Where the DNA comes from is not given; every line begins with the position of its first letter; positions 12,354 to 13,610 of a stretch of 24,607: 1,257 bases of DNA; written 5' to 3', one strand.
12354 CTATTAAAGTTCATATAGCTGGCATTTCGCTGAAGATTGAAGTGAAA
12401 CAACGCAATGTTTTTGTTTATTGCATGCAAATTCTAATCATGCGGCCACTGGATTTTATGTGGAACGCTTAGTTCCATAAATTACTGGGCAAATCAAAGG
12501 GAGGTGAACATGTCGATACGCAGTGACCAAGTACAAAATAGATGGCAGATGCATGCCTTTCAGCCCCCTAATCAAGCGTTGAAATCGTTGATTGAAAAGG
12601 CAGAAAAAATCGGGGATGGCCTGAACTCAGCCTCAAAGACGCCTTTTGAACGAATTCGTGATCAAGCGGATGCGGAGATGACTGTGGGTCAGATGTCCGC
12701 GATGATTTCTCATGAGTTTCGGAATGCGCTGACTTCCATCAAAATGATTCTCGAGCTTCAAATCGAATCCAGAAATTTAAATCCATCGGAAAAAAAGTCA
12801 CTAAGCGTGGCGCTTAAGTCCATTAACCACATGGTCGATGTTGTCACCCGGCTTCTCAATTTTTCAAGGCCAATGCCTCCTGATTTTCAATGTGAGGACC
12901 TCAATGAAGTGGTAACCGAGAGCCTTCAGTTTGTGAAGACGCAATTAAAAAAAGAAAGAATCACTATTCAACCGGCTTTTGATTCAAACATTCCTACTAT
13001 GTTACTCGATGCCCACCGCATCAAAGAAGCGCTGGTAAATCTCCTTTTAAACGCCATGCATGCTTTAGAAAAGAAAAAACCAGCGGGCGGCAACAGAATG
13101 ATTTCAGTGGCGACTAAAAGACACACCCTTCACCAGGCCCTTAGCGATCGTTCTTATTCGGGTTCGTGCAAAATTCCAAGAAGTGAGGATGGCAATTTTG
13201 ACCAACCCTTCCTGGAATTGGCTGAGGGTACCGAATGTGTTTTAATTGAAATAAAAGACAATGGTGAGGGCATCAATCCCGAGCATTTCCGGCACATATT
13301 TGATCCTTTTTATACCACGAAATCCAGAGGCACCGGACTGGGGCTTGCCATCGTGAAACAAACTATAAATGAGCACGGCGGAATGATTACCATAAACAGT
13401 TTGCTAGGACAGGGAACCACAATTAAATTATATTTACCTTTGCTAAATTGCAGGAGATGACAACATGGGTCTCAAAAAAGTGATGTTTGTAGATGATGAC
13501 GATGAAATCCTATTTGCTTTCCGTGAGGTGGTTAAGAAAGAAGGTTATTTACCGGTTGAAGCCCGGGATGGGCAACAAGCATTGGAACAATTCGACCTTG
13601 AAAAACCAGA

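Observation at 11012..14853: Orphan receiver-only paralog of the sigma-54 activator's receiver domain, divergent from a sensorless cytoplasmic histidine kinase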

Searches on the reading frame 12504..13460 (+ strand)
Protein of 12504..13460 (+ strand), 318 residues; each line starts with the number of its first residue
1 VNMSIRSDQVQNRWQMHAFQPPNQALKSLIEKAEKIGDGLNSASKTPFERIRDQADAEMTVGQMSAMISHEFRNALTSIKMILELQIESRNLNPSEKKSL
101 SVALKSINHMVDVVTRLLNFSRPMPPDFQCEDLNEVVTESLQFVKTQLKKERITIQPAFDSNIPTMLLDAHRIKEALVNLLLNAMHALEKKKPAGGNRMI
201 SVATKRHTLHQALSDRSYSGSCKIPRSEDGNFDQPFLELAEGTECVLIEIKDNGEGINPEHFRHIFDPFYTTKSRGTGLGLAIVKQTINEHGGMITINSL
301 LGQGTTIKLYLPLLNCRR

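Call 5: search_protein_families(library=pfam, proteins=[window:12504-13460:+], max_evalue=0.01)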
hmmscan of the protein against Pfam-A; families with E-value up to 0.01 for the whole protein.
window:12504-13460:+ (318 aa): 3 families
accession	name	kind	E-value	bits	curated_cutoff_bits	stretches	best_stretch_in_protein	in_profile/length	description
PF02518.31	HATPase_c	-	3e-22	79.6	26.4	1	171-313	4-109/111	Histidine kinase-, DNA gyrase B-, and HSP90-like ATPase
PF00512.31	HisKA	-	2.5e-12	47.1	26.9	1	62-122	3-62/66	His Kinase A (phospho-acceptor) domain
PF14501.12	HATPase_c_5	-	0.0003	21.1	22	0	239-298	34-89/102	GHKL domain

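Call 9: find_encoding_contigs(protein=window:12510-13460:+, flank=10000, max_places=6)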
Protein window:12510-13460:+ (316 aa): 3 contigs read that carry it; 3 places shown.
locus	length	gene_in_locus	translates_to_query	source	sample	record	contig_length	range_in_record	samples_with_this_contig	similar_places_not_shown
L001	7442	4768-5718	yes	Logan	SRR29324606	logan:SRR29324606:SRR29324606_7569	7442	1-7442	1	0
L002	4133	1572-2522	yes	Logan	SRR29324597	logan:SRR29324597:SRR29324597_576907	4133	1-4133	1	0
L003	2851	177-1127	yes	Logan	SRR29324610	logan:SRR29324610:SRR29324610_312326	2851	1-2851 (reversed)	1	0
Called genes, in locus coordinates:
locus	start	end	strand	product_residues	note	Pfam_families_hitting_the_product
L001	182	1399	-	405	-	PF28597:T2SSF_N, PF00482:T2SSF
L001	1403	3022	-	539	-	PF05157:MshEN, PF00437:T2SSE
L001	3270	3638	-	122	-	PF00072:Response_reg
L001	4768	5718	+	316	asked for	PF00512:HisKA, PF02518:HATPase_c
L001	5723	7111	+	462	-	PF00004:AAA (faint), PF00072:Response_reg, PF00158:Sigma54_activat, PF14532:Sigma54_activ_2, PF20030:bpMoxR (faint), PF07728:AAA_5 (weak), PF25601:AAA_lid_14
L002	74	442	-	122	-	PF00072:Response_reg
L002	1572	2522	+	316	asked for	PF00512:HisKA, PF02518:HATPase_c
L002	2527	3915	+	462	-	PF00004:AAA (faint), PF00072:Response_reg, PF00158:Sigma54_activat, PF14532:Sigma54_activ_2, PF20030:bpMoxR (faint), PF07728:AAA_5 (weak), PF25601:AAA_lid_14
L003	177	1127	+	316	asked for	PF00512:HisKA, PF02518:HATPase_c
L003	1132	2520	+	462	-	PF00004:AAA (faint), PF00072:Response_reg, PF00158:Sigma54_activat, PF14532:Sigma54_activ_2, PF20030:bpMoxR (faint), PF07728:AAA_5 (weak), PF25601:AAA_lid_14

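Call 11: find_homologous_proteins(query=window:12510-13460:+, max_evalue=1e-10)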
Query window:12510-13460:+ (316 aa): 3190 proteins with E <= 1e-10 among 6027 candidates; the best 120 are listed.
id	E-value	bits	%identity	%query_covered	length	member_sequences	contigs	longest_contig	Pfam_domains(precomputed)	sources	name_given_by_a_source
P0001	2.1e-206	702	100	100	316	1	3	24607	PF02518.32,PF00512.32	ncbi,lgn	ncbi:MAG: nitrogen regulation protein NR(II) [bacterium]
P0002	9.9e-76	273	52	81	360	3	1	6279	PF02518.32,PF00512.32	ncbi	-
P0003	2.7e-70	255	48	84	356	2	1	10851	PF08447.19,PF13426.14,PF02518.32,PF00512.32,PF00989.32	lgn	-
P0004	5.4e-70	254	49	81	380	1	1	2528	PF08448.17,PF02518.32,PF00512.32,PF00989.32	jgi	jgi:PAS domain S-box-containing protein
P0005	1.9e-69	253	48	82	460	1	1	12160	PF08448.17,PF02518.32,PF00512.32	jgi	jgi:PAS domain S-box-containing protein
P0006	9.1e-69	250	49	81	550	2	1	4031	PF13426.14,PF13188.14,PF08448.17,PF02518.32,PF00512.32,PF00989.32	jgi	-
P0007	2.3e-68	249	51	80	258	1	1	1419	PF02518.32,PF00512.32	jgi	jgi:signal transduction histidine kinase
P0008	2.1e-67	246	48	81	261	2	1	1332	PF02518.32,PF00512.32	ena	-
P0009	1.9e-64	236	48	81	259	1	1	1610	PF02518.32,PF00512.32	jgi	jgi:signal transduction histidine kinase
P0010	4.9e-64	235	44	80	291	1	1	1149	PF02518.32,PF00512.32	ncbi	ncbi:MAG: hypothetical protein B7Z63_06140, partial [Ignavibacteriae bacterium 37-53-5]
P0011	1.6e-63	233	47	81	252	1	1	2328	PF02518.32,PF00512.32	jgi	jgi:signal transduction histidine kinase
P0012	2.4e-63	232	45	84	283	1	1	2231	PF02518.32,PF00512.32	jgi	jgi:two-component system, NtrC family, sensor histidine kinase AtoS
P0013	9.8e-63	230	44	88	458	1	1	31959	PF02518.32,PF00512.32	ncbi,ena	-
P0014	1.5e-62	230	45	81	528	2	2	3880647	PF08447.19,PF13426.14,PF08448.17,PF02518.32,PF00512.32,PF00989.32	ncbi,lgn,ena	-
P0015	2.3e-60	223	44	81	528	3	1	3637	PF08447.19,PF13426.14,PF08448.17,PF02518.32,PF00512.32,PF00989.32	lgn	-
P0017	8.7e-56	208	40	86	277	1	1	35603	PF02518.32,PF00512.32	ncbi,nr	ncbi:MAG: hypothetical protein HYV28_11410 [Ignavibacteriales bacterium]|nr:hypothetical protein [Ig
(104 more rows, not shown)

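Call 12: find_encoding_contigs(protein=P0014, flank=10000, max_places=2)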
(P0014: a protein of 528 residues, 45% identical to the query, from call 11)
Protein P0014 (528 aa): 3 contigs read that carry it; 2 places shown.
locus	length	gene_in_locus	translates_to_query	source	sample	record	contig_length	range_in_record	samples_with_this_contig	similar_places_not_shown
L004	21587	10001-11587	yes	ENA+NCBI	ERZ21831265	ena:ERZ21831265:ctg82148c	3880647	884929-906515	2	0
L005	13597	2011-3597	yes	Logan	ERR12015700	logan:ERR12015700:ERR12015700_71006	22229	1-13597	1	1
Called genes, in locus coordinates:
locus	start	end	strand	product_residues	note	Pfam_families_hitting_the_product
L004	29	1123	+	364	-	-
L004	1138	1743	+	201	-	-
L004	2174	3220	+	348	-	-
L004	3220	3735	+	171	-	-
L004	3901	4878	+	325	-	-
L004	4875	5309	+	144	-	-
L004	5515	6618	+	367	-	-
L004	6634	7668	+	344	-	-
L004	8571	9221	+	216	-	PF01726:LexA_DNA_bind, PF00717:Peptidase_S24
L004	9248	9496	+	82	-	-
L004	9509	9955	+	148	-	-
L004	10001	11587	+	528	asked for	PF08447:PAS_3, PF08448:PAS_4 (faint), PF00989:PAS, PF13426:PAS_9 (weak), PF08447:PAS_3, PF00512:HisKA (weak), PF02518:HATPase_c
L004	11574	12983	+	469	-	PF00072:Response_reg, PF00158:Sigma54_activat, PF14532:Sigma54_activ_2, PF00004:AAA (weak), PF07728:AAA_5 (weak), PF25601:AAA_lid_14, PF02954:HTH_8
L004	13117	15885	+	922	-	PF00404:Dockerin_1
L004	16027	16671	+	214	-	PF00300:His_Phos_1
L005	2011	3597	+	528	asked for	PF08447:PAS_3, PF08448:PAS_4 (faint), PF00989:PAS, PF13426:PAS_9 (weak), PF08447:PAS_3, PF00512:HisKA (weak), PF02518:HATPase_c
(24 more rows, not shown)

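Call 13: find_encoding_contigs(protein=P0017, flank=10000, max_places=2)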
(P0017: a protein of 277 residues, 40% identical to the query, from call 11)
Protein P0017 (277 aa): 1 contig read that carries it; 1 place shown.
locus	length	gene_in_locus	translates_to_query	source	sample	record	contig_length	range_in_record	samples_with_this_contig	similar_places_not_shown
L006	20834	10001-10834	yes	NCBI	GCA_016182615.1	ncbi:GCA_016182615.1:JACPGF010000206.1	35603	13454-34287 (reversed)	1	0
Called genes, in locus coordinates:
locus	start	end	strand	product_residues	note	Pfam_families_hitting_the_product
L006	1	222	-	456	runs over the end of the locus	PF03739:LptF_LptG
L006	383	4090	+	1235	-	PF00989:PAS, PF08447:PAS_3 (weak), PF13426:PAS_9, PF00989:PAS, PF13426:PAS_9, PF00512:HisKA, PF02518:HATPase_c, PF00072:Response_reg, +5 more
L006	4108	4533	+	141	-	PF01627:Hpt (weak)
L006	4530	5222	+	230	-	PF00072:Response_reg, PF04397:LytTR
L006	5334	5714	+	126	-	-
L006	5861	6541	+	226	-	PF01346:FKBP_N, PF00254:FKBP_C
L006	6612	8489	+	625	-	PF00657:Lipase_GDSL (faint), PF13472:Lipase_GDSL_2, PF07719:TPR_2 (faint), PF13181:TPR_8 (faint), PF14559:TPR_19 (faint)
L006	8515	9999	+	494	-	-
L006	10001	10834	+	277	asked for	PF00512:HisKA, PF02518:HATPase_c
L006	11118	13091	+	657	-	PF16177:ACAS_N, PF00501:AMP-binding, PF13193:AMP-binding_C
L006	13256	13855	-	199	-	-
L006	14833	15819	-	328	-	-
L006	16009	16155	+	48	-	PF00468:Ribosomal_L34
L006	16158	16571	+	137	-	PF00825:Ribonuclease_P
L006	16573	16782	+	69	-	PF01809:YidD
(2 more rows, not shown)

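Call 14: find_encoding_contigs(protein=P0013, flank=10000, max_places=2)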
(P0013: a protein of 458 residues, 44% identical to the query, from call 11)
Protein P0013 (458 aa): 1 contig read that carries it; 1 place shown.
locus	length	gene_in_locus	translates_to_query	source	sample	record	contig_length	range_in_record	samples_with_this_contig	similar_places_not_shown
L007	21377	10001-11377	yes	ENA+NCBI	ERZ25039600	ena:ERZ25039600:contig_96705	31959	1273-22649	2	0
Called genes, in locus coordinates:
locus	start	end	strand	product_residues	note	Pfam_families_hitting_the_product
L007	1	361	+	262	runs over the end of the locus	PF00512:HisKA, PF02518:HATPase_c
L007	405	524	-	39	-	-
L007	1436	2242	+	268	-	PF00180:Iso_dh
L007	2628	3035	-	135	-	PF00515:TPR_1 (faint), PF07719:TPR_2 (faint), PF13181:TPR_8 (faint), PF13428:TPR_14 (faint), PF14559:TPR_19 (faint), PF14561:TPR_20 (faint), PF21033:RMD1-3 (faint), PF13414:TPR_11 (faint), +1 more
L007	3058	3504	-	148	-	PF13424:TPR_12 (faint), PF13431:TPR_17 (faint), PF23914:TPR_CcmH_CycH (weak), PF00515:TPR_1, PF07719:TPR_2 (weak), PF13432:TPR_16 (weak), PF13414:TPR_11, PF12895:ANAPC3, +3 more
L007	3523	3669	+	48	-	-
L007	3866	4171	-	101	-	-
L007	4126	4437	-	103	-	-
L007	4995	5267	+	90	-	-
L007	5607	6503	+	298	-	-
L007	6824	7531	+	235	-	PF01364:Peptidase_C25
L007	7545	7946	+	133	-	PF01364:Peptidase_C25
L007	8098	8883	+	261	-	PF18962:Por_Secre_tail (faint), PF13860:FlgD_ig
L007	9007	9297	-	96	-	-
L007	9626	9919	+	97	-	PF08448:PAS_4 (weak)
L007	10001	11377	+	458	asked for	PF00512:HisKA, PF02518:HATPase_c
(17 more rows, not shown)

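Call 19: search_protein_families(library=ncbifam, proteins=[window:12510-13460:+], max_evalue=0.001)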
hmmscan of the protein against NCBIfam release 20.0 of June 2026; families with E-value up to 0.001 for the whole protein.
window:12510-13460:+ (316 aa): 80 families (the best 25 are shown)
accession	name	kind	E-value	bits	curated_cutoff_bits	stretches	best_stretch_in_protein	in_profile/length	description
NF008468.0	PRK11360.1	equivalog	4.2e-57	193.9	646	2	52-189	389-525/616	two-component system sensor histidine kinase AtoS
NF007688.0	PRK10364.1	equivalog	7.2e-44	150.3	479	2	241-315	381-455/460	two-component system sensor histidine kinase ZraS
NF010411.0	PRK13837.1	equivalog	3.5e-36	124.5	647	2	242-311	606-675/828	two-component system VirA-like sensor kinase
NF046026.1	HisKinCckACaul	equivalog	3.9e-33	114.5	1000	1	51-311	294-532/678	cell cycle histidine kinase CckA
NF052574.1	HisKinEspCMyxo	equivalog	1.9e-31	109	1200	2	245-310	569-636/785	serine histidine kinase EspC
NF053867.1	SprKinKinDBac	equivalog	4.3e-29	101.3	775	2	239-311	425-497/500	sporulation kinase KinD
NF010076.0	PRK13557.1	subfamily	4.3e-27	94.7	631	1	51-311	155-394/540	histidine kinase famiy protein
NF046044.1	PnpS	equivalog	5.4e-27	94.8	400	2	238-310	312-390/390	two-component system histidine kinase PnpS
NF046020.1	HisKinCckABruc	equivalog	5.4e-27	94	1000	1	52-310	473-706/868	cell cycle histidine kinase CckA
NF033092.0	HK_WalK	equivalog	7.6e-26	90.8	725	2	236-311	513-594/594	cell wall metabolism sensor histidine kinase WalK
TIGR02966.1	phoR_proteo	equivalog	8.9e-24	84.1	334.2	2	239-307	257-331/333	phosphate regulon sensor histidine kinase PhoR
NF011874.0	PRK15347.1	equivalog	2.7e-23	82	852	2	239-313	540-616/921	two component system sensor kinase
NF040691.1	MtrAB_MtrB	equivalog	6e-21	75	450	2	236-311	411-492/507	MtrAB system histidine kinase MtrB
TIGR02956.1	TMAO_torS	equivalog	8.2e-21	73.8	676.5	2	241-315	610-686/967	TMAO reductase system sensor histidine kinase/response regulator TorS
NF007004.0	PRK09467.1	equivalog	9.4e-21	74.1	415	2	241-311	362-436/440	two-component system sensor histidine kinase EnvZ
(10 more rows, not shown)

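Call 23: find_encoding_contigs(protein=P0002, flank=8000, max_places=2)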
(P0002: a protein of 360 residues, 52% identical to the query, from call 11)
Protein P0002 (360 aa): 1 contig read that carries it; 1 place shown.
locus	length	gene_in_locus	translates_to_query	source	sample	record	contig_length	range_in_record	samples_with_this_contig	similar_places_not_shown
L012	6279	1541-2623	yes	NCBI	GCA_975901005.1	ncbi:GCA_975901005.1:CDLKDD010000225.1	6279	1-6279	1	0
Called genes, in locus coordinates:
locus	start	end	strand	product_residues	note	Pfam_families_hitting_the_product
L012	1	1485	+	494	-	?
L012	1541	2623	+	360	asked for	PF00512:HisKA, PF02518:HATPase_c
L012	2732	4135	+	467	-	PF00072:Response_reg, PF00158:Sigma54_activat, PF14532:Sigma54_activ_2, PF07728:AAA_5 (weak), PF25601:AAA_lid_14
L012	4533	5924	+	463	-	PF03150:CCP_MauG, PF00034:Cytochrom_C (faint), PF18962:Por_Secre_tail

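Call 46: predict_structure(alignment_id=A1)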
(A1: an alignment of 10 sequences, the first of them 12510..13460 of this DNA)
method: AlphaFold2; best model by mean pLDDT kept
length: 316 residues; sequences in the alignment: 10
mean_pLDDT: 71.7   pTM: 0.62
mean pLDDT of the five models: 71.7, 71.4, 71.2, 69.0, 67.6
residues with pLDDT >= 90: 76; 70-90: 111; 50-70: 72; < 50: 57
segments of 3 or more residues with pLDDT < 50: 1-21, 35-40, 215-233
pLDDT, mean of each block of 10 residues (from residue 1): 31 33 51 47 50 58 64 71 80 80 72 66 84 95 89 94 92 92 83 79 92 51 33 68 95 83 67 59 87 88 93 66
secondary structure, 60 per line:
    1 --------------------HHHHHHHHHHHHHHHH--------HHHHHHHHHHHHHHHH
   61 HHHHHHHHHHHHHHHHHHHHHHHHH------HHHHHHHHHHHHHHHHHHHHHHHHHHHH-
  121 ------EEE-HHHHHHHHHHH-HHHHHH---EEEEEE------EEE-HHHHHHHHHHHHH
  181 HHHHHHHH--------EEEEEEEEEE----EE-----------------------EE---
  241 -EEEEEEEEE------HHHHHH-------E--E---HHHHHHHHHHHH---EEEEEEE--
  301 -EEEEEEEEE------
elements in order: H21-36 H45-85 H92-119 E127-129 H131-141 H143-148 E152-157 E164-166 H168-188 E197-206 E242-250 H257-262 H277-288 E292-298 E302-310
